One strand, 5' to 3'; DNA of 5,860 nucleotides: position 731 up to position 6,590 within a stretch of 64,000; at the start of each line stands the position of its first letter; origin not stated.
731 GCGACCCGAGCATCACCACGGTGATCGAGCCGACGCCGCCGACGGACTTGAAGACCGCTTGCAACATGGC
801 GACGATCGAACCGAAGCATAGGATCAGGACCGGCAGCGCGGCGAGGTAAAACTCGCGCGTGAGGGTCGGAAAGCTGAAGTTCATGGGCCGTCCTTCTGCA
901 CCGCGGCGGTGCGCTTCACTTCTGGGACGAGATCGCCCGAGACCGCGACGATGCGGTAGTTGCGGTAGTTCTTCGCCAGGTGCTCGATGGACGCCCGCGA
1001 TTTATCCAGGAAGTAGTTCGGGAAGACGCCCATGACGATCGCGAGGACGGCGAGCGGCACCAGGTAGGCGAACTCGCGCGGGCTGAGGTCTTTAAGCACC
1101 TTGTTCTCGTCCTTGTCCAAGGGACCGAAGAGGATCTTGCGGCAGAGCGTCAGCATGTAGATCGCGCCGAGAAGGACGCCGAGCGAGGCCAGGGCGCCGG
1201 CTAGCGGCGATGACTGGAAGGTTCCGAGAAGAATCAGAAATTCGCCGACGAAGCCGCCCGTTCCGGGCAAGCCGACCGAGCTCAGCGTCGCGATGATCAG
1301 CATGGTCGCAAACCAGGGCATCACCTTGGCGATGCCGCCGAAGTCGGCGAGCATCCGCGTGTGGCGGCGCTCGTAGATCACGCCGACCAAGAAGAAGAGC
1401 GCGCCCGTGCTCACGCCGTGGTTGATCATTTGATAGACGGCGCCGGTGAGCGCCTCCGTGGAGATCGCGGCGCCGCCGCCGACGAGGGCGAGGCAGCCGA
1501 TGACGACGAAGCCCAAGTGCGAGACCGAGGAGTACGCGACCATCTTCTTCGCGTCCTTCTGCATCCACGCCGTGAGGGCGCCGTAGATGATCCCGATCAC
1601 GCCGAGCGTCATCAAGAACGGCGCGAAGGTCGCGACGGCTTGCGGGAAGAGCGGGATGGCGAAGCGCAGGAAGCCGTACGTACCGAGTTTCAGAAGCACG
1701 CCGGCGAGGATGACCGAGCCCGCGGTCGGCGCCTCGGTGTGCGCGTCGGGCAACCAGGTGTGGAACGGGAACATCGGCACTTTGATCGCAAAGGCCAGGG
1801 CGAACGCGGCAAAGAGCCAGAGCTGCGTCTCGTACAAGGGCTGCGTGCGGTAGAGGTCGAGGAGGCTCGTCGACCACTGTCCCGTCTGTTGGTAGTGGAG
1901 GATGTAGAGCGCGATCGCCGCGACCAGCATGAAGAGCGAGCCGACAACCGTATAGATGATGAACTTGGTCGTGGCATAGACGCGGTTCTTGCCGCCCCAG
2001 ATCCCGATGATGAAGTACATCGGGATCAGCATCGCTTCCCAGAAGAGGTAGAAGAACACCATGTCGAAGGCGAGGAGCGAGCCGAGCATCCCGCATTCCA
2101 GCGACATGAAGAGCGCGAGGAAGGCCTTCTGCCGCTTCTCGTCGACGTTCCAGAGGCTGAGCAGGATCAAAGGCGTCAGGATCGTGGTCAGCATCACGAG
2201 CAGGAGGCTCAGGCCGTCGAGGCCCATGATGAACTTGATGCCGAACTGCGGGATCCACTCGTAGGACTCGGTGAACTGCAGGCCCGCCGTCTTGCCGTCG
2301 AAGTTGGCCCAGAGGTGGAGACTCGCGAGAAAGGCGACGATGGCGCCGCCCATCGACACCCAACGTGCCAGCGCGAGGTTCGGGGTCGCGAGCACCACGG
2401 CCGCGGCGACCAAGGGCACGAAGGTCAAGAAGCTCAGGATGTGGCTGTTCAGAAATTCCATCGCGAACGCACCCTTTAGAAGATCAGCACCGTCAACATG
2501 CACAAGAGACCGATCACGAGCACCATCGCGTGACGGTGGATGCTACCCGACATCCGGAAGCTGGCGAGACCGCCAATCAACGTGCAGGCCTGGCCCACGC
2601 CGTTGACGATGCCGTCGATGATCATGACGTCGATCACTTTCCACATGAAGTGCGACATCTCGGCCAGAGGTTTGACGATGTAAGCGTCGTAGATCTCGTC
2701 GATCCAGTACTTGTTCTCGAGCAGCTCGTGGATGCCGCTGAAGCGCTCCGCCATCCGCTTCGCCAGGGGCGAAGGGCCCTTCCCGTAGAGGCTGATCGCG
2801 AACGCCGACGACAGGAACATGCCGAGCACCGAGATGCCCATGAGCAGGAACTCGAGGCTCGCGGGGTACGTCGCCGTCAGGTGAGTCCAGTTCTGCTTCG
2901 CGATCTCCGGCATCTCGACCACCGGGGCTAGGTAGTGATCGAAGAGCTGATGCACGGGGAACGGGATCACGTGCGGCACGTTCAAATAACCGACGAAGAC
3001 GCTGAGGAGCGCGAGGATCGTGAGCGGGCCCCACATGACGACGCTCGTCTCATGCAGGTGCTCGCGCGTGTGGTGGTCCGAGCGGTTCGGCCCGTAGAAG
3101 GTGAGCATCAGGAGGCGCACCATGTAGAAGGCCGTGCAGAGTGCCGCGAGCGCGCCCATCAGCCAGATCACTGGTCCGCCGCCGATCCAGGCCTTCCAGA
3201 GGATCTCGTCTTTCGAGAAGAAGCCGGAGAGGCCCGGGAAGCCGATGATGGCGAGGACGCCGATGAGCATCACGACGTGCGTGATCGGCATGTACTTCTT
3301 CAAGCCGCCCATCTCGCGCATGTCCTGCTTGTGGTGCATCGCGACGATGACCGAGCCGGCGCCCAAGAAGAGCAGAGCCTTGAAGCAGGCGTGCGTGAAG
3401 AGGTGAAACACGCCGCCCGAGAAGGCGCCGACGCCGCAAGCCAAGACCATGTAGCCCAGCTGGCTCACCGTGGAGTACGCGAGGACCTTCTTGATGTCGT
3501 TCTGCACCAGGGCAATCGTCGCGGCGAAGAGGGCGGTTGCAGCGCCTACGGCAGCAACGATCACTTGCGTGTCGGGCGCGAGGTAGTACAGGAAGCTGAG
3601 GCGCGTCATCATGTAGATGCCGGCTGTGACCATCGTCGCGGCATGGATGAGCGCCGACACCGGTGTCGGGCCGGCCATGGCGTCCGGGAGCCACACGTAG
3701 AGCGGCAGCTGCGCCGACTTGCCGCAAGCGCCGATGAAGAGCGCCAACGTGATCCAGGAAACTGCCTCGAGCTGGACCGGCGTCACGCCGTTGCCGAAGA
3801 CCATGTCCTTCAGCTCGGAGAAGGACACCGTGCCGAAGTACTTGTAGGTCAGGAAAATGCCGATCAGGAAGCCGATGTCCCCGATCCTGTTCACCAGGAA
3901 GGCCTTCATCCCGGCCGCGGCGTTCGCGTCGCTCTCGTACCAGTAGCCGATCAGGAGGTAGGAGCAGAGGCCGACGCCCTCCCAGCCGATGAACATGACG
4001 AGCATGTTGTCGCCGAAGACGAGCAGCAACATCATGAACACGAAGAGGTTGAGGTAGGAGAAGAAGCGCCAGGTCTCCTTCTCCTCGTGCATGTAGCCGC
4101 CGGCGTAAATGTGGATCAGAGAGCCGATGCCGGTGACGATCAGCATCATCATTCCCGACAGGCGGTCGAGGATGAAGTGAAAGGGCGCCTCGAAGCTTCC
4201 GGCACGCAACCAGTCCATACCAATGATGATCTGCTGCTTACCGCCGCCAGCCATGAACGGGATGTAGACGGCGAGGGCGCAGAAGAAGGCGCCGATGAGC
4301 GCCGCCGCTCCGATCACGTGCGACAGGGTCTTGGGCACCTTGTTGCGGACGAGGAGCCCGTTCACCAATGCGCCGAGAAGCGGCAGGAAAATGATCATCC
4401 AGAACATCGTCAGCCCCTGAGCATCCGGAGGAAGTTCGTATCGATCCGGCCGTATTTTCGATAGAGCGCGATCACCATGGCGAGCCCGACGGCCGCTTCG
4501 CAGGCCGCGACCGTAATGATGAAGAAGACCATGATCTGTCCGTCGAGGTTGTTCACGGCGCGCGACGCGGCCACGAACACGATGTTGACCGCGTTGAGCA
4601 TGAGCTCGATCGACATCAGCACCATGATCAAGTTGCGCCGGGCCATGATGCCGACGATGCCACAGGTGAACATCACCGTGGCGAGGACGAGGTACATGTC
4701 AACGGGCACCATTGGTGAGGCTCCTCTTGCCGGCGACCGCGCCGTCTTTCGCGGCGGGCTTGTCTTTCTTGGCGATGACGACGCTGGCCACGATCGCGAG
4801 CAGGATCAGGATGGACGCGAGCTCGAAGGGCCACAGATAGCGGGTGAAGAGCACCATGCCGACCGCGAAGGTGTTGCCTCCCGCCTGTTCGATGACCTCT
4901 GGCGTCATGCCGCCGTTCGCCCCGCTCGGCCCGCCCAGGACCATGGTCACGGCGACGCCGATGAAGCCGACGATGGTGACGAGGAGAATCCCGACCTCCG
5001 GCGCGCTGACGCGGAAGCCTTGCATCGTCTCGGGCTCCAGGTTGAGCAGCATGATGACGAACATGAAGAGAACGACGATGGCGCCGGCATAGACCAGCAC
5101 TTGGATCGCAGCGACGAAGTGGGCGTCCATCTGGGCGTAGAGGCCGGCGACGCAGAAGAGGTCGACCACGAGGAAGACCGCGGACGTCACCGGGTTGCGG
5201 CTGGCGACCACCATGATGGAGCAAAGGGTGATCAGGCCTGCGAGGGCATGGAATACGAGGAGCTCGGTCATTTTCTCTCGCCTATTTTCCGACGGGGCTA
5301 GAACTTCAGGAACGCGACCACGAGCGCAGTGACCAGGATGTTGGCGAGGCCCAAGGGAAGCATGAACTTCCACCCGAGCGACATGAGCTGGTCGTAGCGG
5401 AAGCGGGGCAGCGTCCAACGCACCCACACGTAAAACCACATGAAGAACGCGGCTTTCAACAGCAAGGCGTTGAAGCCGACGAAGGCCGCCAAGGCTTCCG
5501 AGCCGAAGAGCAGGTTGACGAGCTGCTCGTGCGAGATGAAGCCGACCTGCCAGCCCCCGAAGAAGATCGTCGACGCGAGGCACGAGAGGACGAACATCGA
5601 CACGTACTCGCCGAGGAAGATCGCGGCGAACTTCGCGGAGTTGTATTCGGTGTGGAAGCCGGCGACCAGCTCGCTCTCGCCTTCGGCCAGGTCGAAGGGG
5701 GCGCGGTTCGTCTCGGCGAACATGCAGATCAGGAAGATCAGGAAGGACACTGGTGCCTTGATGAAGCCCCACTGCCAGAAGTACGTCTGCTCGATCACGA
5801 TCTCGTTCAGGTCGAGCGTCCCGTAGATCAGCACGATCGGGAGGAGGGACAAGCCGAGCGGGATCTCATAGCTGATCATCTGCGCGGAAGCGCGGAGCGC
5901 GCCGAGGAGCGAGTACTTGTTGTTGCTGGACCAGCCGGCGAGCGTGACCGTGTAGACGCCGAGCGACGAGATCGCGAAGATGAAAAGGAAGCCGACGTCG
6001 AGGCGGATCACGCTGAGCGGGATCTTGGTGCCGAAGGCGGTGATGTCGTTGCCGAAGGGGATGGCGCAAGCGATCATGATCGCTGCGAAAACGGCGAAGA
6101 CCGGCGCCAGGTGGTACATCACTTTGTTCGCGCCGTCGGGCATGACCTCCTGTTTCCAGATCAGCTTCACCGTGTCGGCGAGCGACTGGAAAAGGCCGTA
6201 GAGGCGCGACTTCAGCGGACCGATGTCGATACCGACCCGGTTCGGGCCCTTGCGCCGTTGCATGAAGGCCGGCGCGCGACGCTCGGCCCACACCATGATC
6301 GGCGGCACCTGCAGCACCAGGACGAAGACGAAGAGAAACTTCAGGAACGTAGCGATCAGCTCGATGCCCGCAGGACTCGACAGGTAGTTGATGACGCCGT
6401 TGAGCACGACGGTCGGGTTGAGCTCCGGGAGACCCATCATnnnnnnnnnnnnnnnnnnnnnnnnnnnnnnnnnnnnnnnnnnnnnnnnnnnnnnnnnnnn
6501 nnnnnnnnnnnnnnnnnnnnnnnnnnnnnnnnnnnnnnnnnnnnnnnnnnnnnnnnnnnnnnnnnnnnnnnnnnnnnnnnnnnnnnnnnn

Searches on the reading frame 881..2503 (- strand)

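Call 74: search_protein_families(library=pfam, proteins=[window:881-2503:-], max_evalue=0.00001)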
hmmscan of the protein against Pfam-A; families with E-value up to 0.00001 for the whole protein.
window:881-2503:- (540 aa): 1 family
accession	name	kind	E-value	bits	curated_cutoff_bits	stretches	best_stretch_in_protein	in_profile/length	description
PF00361.26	Proton_antipo_M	-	1.5e-71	241.5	21.5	1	146-444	2-292/294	NADH:quinone oxidoreductase/Mrp antiporter, TM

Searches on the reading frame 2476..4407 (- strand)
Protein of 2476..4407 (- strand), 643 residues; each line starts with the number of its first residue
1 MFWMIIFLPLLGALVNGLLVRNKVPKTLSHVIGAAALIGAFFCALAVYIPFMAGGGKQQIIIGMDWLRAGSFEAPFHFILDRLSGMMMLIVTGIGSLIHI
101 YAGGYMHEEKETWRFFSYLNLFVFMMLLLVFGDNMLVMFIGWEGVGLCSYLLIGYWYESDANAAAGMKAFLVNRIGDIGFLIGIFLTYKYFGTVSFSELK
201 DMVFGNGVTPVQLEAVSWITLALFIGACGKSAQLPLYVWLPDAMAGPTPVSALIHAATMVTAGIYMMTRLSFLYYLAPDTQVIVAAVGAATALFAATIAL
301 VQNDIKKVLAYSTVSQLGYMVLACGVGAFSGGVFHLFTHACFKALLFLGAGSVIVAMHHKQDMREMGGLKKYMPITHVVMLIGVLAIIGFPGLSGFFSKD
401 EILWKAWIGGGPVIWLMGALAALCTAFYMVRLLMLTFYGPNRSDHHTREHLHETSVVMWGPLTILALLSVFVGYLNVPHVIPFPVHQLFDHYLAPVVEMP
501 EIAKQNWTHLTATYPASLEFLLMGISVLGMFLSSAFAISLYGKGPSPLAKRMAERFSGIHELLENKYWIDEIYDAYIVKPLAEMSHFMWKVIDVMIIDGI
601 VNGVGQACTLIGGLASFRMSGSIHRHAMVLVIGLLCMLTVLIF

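Call 74: search_protein_families(library=pfam, proteins=[window:2476-4407:-], max_evalue=0.00001)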
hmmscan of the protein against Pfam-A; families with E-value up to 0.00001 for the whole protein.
window:2476-4407:- (643 aa): 2 families
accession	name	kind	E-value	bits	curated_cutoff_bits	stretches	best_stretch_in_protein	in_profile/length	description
PF00361.26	Proton_antipo_M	-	1.1e-87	294.4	21.5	1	133-423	2-292/294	NADH:quinone oxidoreductase/Mrp antiporter, TM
PF00662.26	Proton_antipo_N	-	1.3e-18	67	24.5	1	66-116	1-51/51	NADH-Ubiquinone oxidoreductase (complex I), chain 5 N-terminus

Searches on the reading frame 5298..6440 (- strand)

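Call 74: search_protein_families(library=pfam, proteins=[window:5298-6440:-], max_evalue=0.00001)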
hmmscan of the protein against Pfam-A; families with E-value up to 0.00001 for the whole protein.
window:5298-6440:- (380 aa): 1 family
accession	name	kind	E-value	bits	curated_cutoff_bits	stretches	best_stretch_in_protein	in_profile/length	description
PF00146.26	NADHdh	-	5e-111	371.2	27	1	35-372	3-298/298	NADH dehydrogenase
